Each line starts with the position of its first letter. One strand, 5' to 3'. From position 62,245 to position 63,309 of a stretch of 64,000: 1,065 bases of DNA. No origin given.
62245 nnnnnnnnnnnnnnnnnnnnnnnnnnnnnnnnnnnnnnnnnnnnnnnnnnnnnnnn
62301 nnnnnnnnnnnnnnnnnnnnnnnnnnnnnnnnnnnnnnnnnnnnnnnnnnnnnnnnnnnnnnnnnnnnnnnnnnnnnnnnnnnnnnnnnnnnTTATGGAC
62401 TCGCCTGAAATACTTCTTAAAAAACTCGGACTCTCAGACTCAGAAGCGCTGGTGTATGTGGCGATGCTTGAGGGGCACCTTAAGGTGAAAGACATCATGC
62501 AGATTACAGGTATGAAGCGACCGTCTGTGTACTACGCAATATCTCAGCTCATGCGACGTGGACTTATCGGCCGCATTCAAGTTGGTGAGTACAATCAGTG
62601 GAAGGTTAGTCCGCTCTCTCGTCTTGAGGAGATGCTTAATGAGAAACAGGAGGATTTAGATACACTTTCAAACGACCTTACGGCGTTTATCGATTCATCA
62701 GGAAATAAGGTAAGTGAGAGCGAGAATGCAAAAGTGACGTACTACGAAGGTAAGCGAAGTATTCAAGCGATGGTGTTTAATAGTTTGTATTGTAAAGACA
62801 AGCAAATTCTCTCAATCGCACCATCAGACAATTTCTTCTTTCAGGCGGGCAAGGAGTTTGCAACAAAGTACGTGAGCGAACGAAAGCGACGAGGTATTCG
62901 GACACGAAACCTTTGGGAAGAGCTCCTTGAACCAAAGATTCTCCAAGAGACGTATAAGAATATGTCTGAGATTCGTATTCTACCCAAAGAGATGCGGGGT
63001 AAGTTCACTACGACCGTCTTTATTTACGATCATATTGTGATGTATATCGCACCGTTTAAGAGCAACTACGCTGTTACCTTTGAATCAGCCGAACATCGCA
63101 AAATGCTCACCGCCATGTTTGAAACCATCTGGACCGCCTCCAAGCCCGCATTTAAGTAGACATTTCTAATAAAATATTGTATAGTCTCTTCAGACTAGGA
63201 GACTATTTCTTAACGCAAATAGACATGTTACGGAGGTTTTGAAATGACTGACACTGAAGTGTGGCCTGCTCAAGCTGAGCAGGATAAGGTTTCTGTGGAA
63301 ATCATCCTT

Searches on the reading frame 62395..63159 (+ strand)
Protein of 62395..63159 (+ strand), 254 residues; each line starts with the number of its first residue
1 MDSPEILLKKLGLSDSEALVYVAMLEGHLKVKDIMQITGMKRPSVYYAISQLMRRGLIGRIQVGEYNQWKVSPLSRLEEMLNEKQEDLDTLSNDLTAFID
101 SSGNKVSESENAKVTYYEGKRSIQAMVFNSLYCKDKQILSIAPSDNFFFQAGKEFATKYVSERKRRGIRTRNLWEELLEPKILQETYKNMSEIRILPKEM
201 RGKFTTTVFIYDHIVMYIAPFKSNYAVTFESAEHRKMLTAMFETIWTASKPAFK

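Call 9: search_protein_families(library=pfam, proteins=[window:62395-63159:+], max_evalue=0.01)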
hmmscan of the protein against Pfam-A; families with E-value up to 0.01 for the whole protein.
window:62395-63159:+ (254 aa): 6 families
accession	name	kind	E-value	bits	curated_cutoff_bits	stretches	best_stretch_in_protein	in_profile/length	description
PF01978.25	TrmB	-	4e-12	46.3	25.6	1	8-66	1-59/68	Sugar-specific transcriptional regulator TrmB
PF12802.13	MarR_2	-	0.0001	22.8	27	1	14-59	6-51/61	MarR family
PF09339.16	HTH_IclR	-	0.00064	19.9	22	1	25-58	15-48/52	IclR helix-turn-helix domain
PF01022.26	HTH_5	-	0.0053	17.1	22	0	23-58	10-45/47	Bacterial regulatory protein, arsR family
PF04182.18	B-block_TFIIIC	-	0.007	16.8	22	0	32-68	22-56/73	B-block binding subunit of TFIIIC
PF13412.12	HTH_24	-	0.0087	16.1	21.9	0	27-58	16-47/48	Winged helix-turn-helix DNA-binding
